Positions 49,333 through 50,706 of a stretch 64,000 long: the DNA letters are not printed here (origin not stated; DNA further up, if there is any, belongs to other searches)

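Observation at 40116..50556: Three paralogous two-domain SnoaL-like/ester-cyclase (NTF2-fold) proteins, one per operon of the island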

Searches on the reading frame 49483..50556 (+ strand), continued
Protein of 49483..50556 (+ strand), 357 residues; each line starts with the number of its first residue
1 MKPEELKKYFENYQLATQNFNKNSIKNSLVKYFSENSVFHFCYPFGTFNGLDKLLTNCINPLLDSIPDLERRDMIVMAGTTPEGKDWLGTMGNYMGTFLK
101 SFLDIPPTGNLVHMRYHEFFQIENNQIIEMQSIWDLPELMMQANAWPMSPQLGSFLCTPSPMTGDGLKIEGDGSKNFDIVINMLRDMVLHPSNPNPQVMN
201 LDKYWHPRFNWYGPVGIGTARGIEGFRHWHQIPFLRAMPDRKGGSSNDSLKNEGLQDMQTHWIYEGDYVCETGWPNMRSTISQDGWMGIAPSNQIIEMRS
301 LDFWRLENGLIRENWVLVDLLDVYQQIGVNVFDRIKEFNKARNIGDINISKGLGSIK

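Call 19: find_encoding_contigs(protein=P0059, flank=10000, max_places=1)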
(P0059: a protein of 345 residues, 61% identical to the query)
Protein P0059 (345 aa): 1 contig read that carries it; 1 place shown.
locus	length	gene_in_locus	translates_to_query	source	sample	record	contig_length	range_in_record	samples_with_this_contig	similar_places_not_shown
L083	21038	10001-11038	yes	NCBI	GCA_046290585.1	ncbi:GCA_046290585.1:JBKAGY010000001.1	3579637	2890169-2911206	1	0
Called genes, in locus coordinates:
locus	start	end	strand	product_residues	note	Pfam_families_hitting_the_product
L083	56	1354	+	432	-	PF00815:Histidinol_dh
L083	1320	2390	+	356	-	PF00356:LacI, PF00532:Peripla_BP_1, PF13407:Peripla_BP_4, PF13377:Peripla_BP_3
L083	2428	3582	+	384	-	PF01717:Meth_synt_2 (faint)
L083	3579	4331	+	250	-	PF03328:HpcH_HpaI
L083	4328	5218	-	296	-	PF04909:Amidohydro_2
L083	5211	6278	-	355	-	PF07366:SnoaL, PF12680:SnoaL_2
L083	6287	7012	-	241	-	PF00106:adh_short, PF01370:Epimerase, PF13561:adh_short_C2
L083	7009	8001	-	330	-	PF00190:Cupin_1 (faint), PF02311:AraC_binding (faint), PF07883:Cupin_2, PF11699:CENP-C_C (faint), PF07883:Cupin_2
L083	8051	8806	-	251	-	PF12697:Abhydrolase_6, PF00561:Abhydrolase_1, PF12146:Hydrolase_4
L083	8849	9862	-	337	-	PF07366:SnoaL (faint)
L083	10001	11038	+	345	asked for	PF07366:SnoaL, PF12680:SnoaL_2 (faint), PF07366:SnoaL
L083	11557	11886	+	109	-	-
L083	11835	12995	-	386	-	PF13936:HTH_38, PF00665:rve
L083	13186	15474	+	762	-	-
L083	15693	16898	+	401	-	PF13391:HNH_2 (faint), PF18145:SAVED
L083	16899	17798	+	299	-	-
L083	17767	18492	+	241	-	-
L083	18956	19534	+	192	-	PF00440:TetR_N, PF13305:TetR_C_33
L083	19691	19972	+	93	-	-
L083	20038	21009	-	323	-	PF00512:HisKA (weak), PF02518:HATPase_c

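Call 20: find_encoding_contigs(protein=P0040, flank=10000, max_places=1)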
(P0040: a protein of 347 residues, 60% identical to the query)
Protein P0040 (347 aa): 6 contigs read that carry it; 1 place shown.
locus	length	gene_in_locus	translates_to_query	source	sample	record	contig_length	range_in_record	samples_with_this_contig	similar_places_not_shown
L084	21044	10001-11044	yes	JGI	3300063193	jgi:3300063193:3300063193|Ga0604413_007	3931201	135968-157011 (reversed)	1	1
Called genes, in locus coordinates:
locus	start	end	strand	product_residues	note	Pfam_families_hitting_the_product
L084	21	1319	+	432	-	PF00815:Histidinol_dh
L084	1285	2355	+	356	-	PF00356:LacI, PF00532:Peripla_BP_1, PF13407:Peripla_BP_4, PF13458:Peripla_BP_6, PF13377:Peripla_BP_3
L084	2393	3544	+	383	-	PF01717:Meth_synt_2 (faint)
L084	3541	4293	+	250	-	PF03328:HpcH_HpaI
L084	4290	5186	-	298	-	PF04909:Amidohydro_2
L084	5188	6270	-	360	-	PF07366:SnoaL, PF12680:SnoaL_2 (weak)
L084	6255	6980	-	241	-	PF00106:adh_short, PF01370:Epimerase, PF13561:adh_short_C2, PF23441:SDR (weak)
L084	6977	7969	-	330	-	PF00190:Cupin_1 (faint), PF02311:AraC_binding (faint), PF05899:Cupin_3 (faint), PF07883:Cupin_2, PF11699:CENP-C_C (faint), PF07883:Cupin_2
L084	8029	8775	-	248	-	PF12697:Abhydrolase_6, PF00975:Thioesterase (weak), PF00561:Abhydrolase_1 (faint), PF12146:Hydrolase_4, PF09752:ABHD18 (weak)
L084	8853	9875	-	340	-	PF07366:SnoaL (faint), PF12680:SnoaL_2 (faint)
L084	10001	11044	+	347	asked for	PF07366:SnoaL, PF12680:SnoaL_2 (faint), PF07366:SnoaL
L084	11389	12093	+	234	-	PF00665:rve (weak), PF13610:DDE_Tnp_IS240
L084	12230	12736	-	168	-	PF01288:HPPK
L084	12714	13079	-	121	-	PF02152:FolB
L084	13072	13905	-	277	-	PF00809:Pterin_bind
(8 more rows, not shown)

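Call 48: search_protein_families(library=pfam, proteins=[L035:2874-4271:+, L035:4439-5113:+, L035:5523-6620:+, L035:6740-7681:+, L035:7731-8756:+, L035:8770-9957:+, L035:11817-12392:+, L035:13330-14586:-, L035:14813-16033:-, L035:16740-19028:-], max_evalue=0.0001)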
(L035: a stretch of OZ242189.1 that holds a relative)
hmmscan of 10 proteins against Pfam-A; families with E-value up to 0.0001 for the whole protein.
L035:2874-4271:+ (465 aa): 2 families
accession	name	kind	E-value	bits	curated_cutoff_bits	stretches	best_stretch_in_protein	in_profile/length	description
PF01609.27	DDE_Tnp_1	-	3.4e-09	37.2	23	1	326-456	43-200/200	Transposase DDE domain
PF05598.16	DUF772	-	3.6e-05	24.1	23.1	0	73-138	1-67/74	Transposase domain (DUF772)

L035:4439-5113:+ (224 aa): 1 family
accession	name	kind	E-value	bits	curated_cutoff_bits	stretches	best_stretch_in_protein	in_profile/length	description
PF03458.18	Gly_transporter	-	2.9e-42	142.9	23.5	2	26-99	2-76/78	Glycine transporter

L035:5523-6620:+ (365 aa): 3 families
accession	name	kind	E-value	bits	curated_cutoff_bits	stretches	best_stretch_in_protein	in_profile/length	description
PF13358.12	DDE_3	-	4.9e-23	82.1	28.6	1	179-324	2-145/146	DDE superfamily endonuclease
PF13384.12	HTH_23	-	6.3e-07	29.5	24.6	0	32-76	3-47/50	Homeodomain-like domain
PF13565.12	HTH_32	-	2.1e-05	25.4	33.7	1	63-138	2-73/73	Homeodomain-like domain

L035:6740-7681:+ (313 aa): 2 families
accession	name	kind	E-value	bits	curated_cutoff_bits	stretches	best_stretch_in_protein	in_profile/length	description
PF12762.13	DDE_Tnp_IS1595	-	1.4e-39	135.9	27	1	135-281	1-153/153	ISXO2-like transposase domain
PF12760.12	Zn_ribbon_IS1595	-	7.2e-14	51.9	25.4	1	22-67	1-46/46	Transposase zinc-ribbon domain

L035:7731-8756:+ (341 aa): 3 families
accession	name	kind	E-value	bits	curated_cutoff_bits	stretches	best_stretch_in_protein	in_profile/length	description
PF08240.17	ADH_N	-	2.1e-27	95.8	23.5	1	26-134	3-101/104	Alcohol dehydrogenase GroES-like domain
PF00107.32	ADH_zinc_N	-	5.8e-24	84.9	31.8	1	174-301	1-126/129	Zinc-binding dehydrogenase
PF16912.11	Glu_dehyd_C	-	5.4e-08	33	34.9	1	163-273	30-141/211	Glucose dehydrogenase C-terminus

L035:8770-9957:+ (395 aa): 2 families
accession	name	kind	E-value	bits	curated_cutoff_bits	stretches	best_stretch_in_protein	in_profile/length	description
PF00155.27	Aminotran_1_2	-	6e-64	216.9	19.7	1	44-385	2-360/361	Aminotransferase class I and II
PF01212.27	Beta_elim_lyase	-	4.9e-05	23.2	27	1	90-261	34-217/288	Beta-eliminating lyase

L035:11817-12392:+ (191 aa): 1 family
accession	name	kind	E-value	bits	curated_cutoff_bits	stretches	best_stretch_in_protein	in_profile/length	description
PF01609.27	DDE_Tnp_1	-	9.2e-05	22.7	23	0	11-115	22-129/200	Transposase DDE domain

L035:13330-14586:- (418 aa): 1 family
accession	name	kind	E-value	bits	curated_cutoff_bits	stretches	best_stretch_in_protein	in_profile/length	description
PF00665.32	rve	-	4.2e-07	30.6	32.6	1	193-285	7-101/102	Integrase core domain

L035:14813-16033:- (406 aa): 4 families
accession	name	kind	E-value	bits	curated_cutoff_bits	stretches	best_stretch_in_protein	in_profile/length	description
PF13551.12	HTH_29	-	1.3e-10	41.7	28.1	1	42-78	14-50/64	Winged helix-turn helix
PF13518.12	HTH_28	-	4.3e-09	36.7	25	1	42-76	14-48/52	Helix-turn-helix domain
PF13384.12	HTH_23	-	4.4e-08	33.2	24.6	1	40-73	17-50/50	Homeodomain-like domain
PF13565.12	HTH_32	-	8.3e-05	23.5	33.7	1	56-125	1-69/73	Homeodomain-like domain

L035:16740-19028:- (762 aa): 1 family
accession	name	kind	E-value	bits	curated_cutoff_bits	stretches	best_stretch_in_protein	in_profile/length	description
PF00141.28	peroxidase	-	1.2e-75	254.8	27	2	112-425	10-236/237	Peroxidase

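Call 50: predict_structure(alignment_id=A1)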
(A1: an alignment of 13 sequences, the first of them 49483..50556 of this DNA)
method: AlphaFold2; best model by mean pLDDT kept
length: 357 residues; sequences in the alignment: 13
mean_pLDDT: 65.7   pTM: 0.72
mean pLDDT of the five models: 65.7, 63.9, 61.9, 59.3, 57.9
residues with pLDDT >= 90: 60; 70-90: 130; 50-70: 49; < 50: 118
segments of 3 or more residues with pLDDT < 50: 149-189, 206-259, 282-290, 345-357
pLDDT, mean of each block of 10 residues (from residue 1): 84 86 86 92 91 94 94 86 84 87 87 86 92 84 64 32 32 43 45 67 51 34 35 35 37 41 75 58 46 66 64 68 78 74 44 34
secondary structure, 60 per line:
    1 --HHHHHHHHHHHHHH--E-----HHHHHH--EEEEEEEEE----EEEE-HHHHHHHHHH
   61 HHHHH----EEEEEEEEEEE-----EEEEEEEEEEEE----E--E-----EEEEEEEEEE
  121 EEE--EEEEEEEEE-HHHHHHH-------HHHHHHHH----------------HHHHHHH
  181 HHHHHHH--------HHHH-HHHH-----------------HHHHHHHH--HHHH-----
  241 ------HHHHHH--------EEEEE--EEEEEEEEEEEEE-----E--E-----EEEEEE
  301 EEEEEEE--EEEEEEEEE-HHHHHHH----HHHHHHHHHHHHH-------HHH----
elements in order: H3-16 H25-30 E33-41 E46-49 H51-65 E70-80 E86-97 E111-123 E126-134 H136-142 H150-157 H174-187 H196-199 H201-204 H222-229 H232-235 H247-252 E261-265 E268-280 E295-307 E310-318 H320-326 H331-343

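Call 52: fold_search(model_id=the predicted structure, library=pdb)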
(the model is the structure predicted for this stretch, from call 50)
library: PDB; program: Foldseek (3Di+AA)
matches with E <= 10: 1071; with E <= 0.001: 262
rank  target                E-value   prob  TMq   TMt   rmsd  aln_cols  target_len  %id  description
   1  6hnn_B                9.0e-09  1.00  0.33  0.80   2.9       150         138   15  Crystal structure of wild-type IdmH, a putative polyketide cyclase from Streptomyces antibioticus (released 2019-11-06)
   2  6hnn_F                2.2e-08  1.00  0.32  0.80   2.6       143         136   15  Crystal structure of wild-type IdmH, a putative polyketide cyclase from Streptomyces antibioticus (released 2019-11-06)
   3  6hnn_A                2.6e-08  1.00  0.33  0.78   2.7       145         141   15  Crystal structure of wild-type IdmH, a putative polyketide cyclase from Streptomyces antibioticus (released 2019-11-06)
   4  8kaa_A                5.3e-08  1.00  0.29  0.72   3.9       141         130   13  Crystal Structure of ChaU a ester cyclase from Streptomyces chartreusis (released 2024-08-07)
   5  3grd_B                5.6e-08  1.00  0.30  0.73   3.5       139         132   20  Crystal structure of NTF2-superfamily protein with unknown function (NP_977240.1) from BACILLUS CEREUS ATCC 10987 at 1 (released 2009-04-07)
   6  2gey_A                1.1e-07  1.00  0.34  0.73   3.3       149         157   15  Crystal Structure of AclR a putative hydroxylase from Streptomyces galilaeus (released 2006-07-18)
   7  2gey_C                1.1e-07  1.00  0.33  0.74   2.7       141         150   15  Crystal Structure of AclR a putative hydroxylase from Streptomyces galilaeus (released 2006-07-18)
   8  3grd_A                1.5e-07  1.00  0.30  0.72   3.5       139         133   20  Crystal structure of NTF2-superfamily protein with unknown function (NP_977240.1) from BACILLUS CEREUS ATCC 10987 at 1 (released 2009-04-07)
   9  6hnn_E                1.6e-07  1.00  0.33  0.78   2.7       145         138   14  Crystal structure of wild-type IdmH, a putative polyketide cyclase from Streptomyces antibioticus (released 2019-11-06)
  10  2gey_B                1.7e-07  1.00  0.33  0.83   2.8       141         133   15  Crystal Structure of AclR a putative hydroxylase from Streptomyces galilaeus (released 2006-07-18)
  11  6hnn_D                2.1e-07  1.00  0.33  0.79   2.7       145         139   15  Crystal structure of wild-type IdmH, a putative polyketide cyclase from Streptomyces antibioticus (released 2019-11-06)
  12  8kaa_B                4.5e-07  1.00  0.32  0.79   3.0       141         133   16  Crystal Structure of ChaU a ester cyclase from Streptomyces chartreusis (released 2024-08-07)
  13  3kkg                  6.0e-07  1.00  0.31  0.71   3.3       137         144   20  Crystal structure of Putative SnoaL-like polyketide cyclase (YP_509242.1) from Jannaschia Sp. CCS1 at 1.40 A resolution (released 2009-12-01)
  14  3f8h_A                6.0e-07  1.00  0.30  0.68   3.4       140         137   14  Crystal structure of a putative polyketide cyclase (tm1040_3560) from silicibacter sp. tm1040 at 2.00 A resolution (released 2008-11-25)
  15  8yhm_A                1.1e-06  1.00  0.29  0.68   4.8       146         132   16  The structure of SdnG covalently binding with the cope rearrangement product (released 2025-10-22)
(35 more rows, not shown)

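Call 54: search_dna_similar(query=window:49483-50556:+, collection=plasmids, mode=protein, max_rows=30, max_evalue=1e-20)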
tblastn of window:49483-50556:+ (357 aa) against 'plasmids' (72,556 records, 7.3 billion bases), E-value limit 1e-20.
Records with a match: 24; places in all: 45; records where one place covers at least 80% of the query: 24.
Best place of each record, by identity: <60% 24.
By first word of the organism name: Vibrio 6; Phaeobacter 6; Ruegeria 4; Octadecabacter 1; Paracoccus 1; Marinovum 1; Tritonibacter 1; Halobellus 1; Ensifer 1; Rhizobium 1; and 1 more.
By predicted mobility (MOB-suite, as given by PLSDB): non-mobilizable 22; mobilizable 1; conjugative 1.
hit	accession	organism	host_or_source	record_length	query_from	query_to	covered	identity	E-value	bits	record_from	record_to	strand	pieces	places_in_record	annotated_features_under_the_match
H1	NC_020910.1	Octadecabacter arcticus 238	150 km offshore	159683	14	351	95%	58.9%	1e-136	436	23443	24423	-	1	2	ester cyclase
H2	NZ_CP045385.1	Ruegeria sp. THAF33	pure culture,Surface of a polyethylene ...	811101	7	353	97%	51.0%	4e-115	374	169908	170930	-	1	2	ester cyclase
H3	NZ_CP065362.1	Ruegeria sp. SCSIO 43209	Galaxea fascicularis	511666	5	352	97%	50.6%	5e-114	371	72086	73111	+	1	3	ester cyclase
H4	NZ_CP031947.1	Ruegeria sp. AD91A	-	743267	7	353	97%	50.4%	3e-113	369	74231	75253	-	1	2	ester cyclase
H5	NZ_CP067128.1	Paracoccus alcaliphilus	whole organism,soil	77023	2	353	99%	49.2%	9e-114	370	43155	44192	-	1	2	ester cyclase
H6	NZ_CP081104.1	Ruegeria conchae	-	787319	7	352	97%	50.0%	3e-116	377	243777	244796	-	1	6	ester cyclase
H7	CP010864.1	Marinovum algicola DG 898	-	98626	3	355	99%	48.3%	1e-112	367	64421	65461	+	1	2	putative ester cyclase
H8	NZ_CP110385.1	Tritonibacter mobilis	-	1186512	7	353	97%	48.3%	3e-112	366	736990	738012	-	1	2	record has no annotation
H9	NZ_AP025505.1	Vibrio pelagius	-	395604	29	342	88%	48.4%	3e-93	311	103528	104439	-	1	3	ester cyclase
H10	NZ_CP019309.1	Phaeobacter inhibens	Single cell,seawater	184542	52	352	84%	50.5%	3e-100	331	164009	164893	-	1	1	none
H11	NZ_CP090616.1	Vibrio pelagius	single cell,surface seawater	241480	29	342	88%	47.5%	4e-91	305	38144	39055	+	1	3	ester cyclase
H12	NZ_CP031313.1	Halobellus limi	Cell culture,Taibei marine solar ...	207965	5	336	93%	34.9%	1e-63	226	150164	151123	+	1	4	ester cyclase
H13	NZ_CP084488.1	Ensifer adhaerens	cellculture,soil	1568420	7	338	93%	31.5%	2e-56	205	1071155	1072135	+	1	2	none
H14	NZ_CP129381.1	Rhizobium sp. SSA_523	single cell,Sea water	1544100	23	338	89%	32.3%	8e-51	189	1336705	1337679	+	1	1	none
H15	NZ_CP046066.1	Vibrio sp. THAF191d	pure culture,Surface of a polyethylene ...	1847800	2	336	94%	29.3%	1e-37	150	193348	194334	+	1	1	none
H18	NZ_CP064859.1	Vibrio europaeus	shellfish hatchery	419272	2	334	93%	29.2%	6e-38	151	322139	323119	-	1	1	nuclear transport factor 2 family protein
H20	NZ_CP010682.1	Phaeobacter piscinae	cell culture,rotifer aquaculture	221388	32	335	85%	31.0%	9e-36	145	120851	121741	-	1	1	nuclear transport factor 2 family protein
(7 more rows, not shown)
